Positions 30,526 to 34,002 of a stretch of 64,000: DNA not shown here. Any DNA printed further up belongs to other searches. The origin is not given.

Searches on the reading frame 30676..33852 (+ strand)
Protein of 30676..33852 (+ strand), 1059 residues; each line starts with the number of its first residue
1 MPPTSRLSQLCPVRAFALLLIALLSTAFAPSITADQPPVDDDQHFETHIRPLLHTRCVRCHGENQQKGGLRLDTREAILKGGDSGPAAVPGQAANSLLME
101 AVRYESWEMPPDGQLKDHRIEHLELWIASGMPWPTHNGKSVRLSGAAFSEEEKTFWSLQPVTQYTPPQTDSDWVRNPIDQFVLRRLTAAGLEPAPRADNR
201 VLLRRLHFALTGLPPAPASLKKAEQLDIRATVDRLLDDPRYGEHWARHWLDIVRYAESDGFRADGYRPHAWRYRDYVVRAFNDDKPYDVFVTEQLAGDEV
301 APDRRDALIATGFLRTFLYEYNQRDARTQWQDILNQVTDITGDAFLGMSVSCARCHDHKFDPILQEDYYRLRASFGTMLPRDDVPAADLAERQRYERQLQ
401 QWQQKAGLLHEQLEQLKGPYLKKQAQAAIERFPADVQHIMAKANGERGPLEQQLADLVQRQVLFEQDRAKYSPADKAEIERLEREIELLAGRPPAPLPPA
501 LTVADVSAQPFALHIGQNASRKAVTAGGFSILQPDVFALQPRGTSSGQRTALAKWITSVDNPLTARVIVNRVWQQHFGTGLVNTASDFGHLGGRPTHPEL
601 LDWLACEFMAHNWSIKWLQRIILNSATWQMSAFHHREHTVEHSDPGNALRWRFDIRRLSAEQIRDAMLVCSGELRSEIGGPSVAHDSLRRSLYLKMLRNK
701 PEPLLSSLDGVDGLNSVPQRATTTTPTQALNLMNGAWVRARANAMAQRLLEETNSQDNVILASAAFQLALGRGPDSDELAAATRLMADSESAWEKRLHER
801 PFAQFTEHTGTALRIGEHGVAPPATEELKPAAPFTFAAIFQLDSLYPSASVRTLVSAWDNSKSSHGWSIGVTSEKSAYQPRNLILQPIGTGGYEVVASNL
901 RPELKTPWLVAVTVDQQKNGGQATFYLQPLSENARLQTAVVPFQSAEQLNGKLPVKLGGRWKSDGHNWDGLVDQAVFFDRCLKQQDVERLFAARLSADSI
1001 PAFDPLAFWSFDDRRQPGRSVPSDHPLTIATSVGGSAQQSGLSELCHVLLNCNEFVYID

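Call 58: search_protein_families(library=pfam, proteins=[window:30676-33852:+], max_evalue=0.00001)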
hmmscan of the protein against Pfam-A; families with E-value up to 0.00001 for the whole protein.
window:30676-33852:+ (1059 aa): 4 families
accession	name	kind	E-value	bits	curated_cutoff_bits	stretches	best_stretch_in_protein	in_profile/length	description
PF07587.16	PSD1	-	1.4e-79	267.4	28.5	1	548-785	1-243/244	Protein of unknown function (DUF1553)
PF07583.16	PSCyt2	-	7.8e-75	251.8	29.8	1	177-376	1-205/209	Protein of unknown function (DUF1549)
PF07635.16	PSCyt1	-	4.1e-19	69.4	22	1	57-113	1-59/59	Planctomycete cytochrome C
PF13385.13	Laminin_G_3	-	3e-06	27.9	27.6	0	823-987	10-150/151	Concanavalin A-like lectin/glucanases superfamily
